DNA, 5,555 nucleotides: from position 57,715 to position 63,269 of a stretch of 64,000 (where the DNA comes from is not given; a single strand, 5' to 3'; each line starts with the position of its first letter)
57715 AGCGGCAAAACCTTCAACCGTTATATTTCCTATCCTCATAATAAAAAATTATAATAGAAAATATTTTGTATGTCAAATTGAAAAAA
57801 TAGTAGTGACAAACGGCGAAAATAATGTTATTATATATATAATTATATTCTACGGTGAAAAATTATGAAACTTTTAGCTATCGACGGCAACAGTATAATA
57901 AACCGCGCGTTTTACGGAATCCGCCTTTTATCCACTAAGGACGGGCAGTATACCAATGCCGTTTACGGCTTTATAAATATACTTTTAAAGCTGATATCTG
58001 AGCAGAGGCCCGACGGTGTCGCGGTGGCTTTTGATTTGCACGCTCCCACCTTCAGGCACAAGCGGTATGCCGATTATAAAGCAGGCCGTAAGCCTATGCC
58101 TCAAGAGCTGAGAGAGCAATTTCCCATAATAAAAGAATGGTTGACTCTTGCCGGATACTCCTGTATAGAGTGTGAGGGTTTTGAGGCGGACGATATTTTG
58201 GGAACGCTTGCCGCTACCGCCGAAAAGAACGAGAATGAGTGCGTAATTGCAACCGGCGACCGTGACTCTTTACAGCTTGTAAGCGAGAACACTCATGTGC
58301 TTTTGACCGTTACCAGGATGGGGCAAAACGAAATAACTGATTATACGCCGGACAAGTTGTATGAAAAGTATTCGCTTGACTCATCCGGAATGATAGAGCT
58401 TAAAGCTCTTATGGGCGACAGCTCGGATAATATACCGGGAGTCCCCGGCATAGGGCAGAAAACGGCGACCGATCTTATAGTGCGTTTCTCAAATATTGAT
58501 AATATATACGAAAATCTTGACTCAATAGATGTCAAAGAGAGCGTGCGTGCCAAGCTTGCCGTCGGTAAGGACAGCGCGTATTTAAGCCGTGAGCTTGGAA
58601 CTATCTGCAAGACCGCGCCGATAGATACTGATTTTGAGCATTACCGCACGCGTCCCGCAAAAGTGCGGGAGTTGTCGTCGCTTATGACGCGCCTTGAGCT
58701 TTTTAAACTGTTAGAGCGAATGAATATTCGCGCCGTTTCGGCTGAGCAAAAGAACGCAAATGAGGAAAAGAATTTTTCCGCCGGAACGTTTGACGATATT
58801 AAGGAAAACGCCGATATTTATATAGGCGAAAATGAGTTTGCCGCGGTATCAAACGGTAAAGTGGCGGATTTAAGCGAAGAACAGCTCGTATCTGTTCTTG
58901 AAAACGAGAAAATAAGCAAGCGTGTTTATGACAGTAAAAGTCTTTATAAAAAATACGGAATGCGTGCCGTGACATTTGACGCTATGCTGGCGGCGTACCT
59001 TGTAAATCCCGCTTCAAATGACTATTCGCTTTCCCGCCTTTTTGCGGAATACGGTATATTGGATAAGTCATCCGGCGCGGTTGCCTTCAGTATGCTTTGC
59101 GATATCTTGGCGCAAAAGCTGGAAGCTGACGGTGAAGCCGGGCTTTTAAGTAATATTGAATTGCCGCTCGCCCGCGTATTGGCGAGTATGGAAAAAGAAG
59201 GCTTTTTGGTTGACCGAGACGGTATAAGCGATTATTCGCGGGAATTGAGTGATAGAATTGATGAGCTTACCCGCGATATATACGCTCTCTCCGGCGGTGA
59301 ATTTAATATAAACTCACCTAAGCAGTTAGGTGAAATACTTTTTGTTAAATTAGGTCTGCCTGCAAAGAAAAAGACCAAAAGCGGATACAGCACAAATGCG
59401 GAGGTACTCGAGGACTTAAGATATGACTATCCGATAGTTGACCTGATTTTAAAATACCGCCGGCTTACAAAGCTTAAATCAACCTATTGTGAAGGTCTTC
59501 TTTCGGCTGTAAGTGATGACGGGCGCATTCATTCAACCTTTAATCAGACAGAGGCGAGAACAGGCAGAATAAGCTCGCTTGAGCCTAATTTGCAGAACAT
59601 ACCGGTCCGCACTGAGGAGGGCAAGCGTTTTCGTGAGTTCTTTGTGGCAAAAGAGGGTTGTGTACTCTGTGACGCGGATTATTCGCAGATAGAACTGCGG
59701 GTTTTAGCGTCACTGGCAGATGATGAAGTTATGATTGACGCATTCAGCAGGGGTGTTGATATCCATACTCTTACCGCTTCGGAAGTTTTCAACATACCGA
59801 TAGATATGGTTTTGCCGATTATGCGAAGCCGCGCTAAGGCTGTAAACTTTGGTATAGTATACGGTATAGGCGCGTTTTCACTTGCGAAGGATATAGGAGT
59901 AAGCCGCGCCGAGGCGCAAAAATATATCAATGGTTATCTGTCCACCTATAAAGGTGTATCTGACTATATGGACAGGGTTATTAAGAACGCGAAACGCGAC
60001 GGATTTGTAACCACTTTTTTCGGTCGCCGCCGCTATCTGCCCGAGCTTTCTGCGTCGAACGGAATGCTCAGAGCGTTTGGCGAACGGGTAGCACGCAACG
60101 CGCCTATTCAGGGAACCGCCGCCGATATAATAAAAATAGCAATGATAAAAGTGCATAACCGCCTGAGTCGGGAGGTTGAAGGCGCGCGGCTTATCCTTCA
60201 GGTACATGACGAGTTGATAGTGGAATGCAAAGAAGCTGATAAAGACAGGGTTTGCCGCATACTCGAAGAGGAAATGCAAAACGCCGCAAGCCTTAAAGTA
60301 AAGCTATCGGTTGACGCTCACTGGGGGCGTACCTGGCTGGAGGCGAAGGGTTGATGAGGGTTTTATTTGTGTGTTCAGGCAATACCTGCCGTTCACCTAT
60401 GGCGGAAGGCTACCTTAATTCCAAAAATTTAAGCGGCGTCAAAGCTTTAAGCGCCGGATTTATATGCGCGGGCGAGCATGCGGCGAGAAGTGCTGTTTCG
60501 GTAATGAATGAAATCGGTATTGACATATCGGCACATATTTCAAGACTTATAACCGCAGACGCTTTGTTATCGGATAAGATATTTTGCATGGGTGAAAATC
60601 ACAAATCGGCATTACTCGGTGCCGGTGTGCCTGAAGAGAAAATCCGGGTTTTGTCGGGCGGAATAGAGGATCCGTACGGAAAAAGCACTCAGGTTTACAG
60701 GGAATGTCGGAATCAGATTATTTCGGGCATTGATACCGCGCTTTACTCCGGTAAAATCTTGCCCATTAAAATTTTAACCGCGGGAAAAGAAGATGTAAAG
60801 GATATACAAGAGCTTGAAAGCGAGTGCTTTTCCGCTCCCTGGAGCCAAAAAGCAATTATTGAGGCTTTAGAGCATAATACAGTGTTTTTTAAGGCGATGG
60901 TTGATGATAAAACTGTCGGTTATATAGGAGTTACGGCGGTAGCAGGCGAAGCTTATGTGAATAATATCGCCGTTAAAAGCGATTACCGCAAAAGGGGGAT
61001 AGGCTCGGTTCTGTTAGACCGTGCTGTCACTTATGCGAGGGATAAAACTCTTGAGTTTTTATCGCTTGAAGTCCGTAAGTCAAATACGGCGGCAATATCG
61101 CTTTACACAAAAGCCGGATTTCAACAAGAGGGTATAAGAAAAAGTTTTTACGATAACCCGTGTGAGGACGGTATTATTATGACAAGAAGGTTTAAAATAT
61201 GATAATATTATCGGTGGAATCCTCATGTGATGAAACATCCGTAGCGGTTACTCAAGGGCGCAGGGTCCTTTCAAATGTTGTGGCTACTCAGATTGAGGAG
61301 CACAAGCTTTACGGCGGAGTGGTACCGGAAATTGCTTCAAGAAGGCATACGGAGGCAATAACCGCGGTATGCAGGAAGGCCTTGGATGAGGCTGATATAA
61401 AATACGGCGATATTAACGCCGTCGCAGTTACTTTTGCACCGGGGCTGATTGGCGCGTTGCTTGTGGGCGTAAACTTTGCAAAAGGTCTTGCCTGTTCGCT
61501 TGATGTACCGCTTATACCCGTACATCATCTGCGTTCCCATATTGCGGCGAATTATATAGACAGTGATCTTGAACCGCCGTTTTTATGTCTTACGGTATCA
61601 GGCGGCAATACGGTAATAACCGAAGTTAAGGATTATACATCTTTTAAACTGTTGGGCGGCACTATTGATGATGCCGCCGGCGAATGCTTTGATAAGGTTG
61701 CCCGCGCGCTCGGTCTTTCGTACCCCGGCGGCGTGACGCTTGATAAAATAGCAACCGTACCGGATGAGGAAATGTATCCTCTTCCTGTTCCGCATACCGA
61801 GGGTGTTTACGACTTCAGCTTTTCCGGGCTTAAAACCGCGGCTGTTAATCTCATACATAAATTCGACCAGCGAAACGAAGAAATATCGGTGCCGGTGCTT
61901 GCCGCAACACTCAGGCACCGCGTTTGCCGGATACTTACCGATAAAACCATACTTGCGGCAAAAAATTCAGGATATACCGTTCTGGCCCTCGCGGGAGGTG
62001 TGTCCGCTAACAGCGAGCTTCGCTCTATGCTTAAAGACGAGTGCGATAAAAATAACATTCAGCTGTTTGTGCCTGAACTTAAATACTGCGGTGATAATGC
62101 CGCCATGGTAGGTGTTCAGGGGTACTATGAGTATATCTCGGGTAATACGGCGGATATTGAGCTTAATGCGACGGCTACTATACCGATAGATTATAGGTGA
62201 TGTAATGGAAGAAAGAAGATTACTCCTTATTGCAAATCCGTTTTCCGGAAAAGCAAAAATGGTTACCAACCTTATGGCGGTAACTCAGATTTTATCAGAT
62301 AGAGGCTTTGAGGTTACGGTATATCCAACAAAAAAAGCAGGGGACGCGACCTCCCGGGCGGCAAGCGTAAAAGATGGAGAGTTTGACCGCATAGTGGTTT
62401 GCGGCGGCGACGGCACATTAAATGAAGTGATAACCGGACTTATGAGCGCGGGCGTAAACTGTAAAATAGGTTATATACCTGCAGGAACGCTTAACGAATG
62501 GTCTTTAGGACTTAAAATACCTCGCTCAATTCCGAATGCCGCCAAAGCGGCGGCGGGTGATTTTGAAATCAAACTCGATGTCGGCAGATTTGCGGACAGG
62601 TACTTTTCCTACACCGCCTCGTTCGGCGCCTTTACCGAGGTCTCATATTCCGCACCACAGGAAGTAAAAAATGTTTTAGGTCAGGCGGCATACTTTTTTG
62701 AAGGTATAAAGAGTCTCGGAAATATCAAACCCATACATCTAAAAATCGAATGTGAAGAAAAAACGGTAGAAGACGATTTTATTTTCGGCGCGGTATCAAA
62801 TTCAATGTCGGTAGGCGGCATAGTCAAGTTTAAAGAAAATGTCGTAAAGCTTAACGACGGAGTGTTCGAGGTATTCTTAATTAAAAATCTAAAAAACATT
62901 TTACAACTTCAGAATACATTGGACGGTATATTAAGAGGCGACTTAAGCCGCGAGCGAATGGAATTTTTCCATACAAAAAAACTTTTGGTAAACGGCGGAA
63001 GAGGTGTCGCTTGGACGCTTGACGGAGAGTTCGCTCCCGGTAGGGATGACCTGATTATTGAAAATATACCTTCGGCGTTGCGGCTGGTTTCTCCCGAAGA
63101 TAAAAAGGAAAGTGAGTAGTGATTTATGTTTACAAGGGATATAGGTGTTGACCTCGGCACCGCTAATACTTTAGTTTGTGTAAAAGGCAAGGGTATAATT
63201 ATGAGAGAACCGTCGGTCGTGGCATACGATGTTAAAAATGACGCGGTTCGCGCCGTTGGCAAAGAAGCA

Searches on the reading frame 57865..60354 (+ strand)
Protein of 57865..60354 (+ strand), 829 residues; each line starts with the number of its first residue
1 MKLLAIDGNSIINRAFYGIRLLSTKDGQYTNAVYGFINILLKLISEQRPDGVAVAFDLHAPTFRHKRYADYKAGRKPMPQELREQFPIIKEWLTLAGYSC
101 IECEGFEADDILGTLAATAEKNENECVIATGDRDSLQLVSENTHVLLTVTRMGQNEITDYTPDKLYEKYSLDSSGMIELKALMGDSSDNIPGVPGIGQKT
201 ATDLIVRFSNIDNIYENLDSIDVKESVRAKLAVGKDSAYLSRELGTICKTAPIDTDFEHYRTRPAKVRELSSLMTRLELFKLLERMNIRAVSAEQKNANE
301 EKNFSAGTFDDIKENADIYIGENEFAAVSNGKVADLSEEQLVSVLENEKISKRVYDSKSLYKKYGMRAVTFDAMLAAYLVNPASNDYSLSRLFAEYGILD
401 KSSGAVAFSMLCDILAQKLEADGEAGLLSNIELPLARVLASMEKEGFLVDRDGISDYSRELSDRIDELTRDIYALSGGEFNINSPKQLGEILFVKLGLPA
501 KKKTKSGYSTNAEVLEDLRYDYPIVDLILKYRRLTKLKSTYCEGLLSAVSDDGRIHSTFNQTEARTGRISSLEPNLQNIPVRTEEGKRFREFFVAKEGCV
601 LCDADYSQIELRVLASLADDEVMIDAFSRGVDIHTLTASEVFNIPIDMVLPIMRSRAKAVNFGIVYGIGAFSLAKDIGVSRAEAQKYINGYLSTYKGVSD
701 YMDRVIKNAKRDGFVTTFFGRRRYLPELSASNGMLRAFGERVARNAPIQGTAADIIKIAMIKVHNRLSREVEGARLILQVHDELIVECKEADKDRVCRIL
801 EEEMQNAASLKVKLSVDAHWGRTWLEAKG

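Call 66: search_protein_families(library=pfam, proteins=[window:57865-60354:+], max_evalue=0.00001)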
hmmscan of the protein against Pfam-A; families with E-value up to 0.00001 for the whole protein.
window:57865-60354:+ (829 aa): 4 families
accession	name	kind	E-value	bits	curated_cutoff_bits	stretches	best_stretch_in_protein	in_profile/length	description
PF00476.26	DNA_pol_A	-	4.7e-157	523.2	34.3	1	454-826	4-381/381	DNA polymerase family A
PF02739.22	5_3_exonuc_N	-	3.7e-58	196.3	34.3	1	2-169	1-163/164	5'-3' exonuclease, N-terminal resolvase-like domain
PF01367.25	5_3_exonuc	-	3.4e-28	98.4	40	1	174-265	4-94/97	5'-3' exonuclease, C-terminal SAM fold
PF22619.2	DNA_polI_exo1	-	4.4e-09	36.7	27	1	331-398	31-102/140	DNA polymerase I, ribonuclease H-like domain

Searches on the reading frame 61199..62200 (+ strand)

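Call 66: search_protein_families(library=pfam, proteins=[window:61199-62200:+], max_evalue=0.00001)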
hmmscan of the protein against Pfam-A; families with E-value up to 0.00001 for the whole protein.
window:61199-62200:+ (333 aa): 2 families
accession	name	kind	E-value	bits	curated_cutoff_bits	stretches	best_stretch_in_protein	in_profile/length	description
PF00814.31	TsaD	-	8e-87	291.7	24.8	1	23-305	2-263/264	tRNA N6-adenosine threonylcarbamoyltransferase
PF22521.2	HypF_C_2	-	6.5e-07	29.8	27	1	160-301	96-236/241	Carbamoyltransferase, Kae1-like Domain, second subdomain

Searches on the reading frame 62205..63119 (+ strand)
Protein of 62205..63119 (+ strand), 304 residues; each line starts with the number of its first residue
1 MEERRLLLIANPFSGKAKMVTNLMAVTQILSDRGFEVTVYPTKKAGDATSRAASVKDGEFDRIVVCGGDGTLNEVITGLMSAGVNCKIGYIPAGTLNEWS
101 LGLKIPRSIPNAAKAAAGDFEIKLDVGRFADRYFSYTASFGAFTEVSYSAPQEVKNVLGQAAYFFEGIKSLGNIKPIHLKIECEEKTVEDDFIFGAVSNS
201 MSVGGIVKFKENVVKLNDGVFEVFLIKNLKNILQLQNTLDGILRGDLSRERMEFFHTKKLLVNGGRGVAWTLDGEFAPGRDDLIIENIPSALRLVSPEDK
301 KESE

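Call 66: search_protein_families(library=pfam, proteins=[window:62205-63119:+], max_evalue=0.00001)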
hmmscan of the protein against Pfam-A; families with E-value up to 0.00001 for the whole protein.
window:62205-63119:+ (304 aa): 2 families
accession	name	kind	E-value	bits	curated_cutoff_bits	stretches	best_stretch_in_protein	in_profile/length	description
PF00781.29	DAGK_cat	-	2.1e-30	105.4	23.6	1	5-128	1-124/125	Diacylglycerol kinase catalytic domain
PF19279.4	YegS_C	-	1.3e-08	35.2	27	1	152-295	16-157/158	YegS C-terminal NAD kinase beta sandwich-like domain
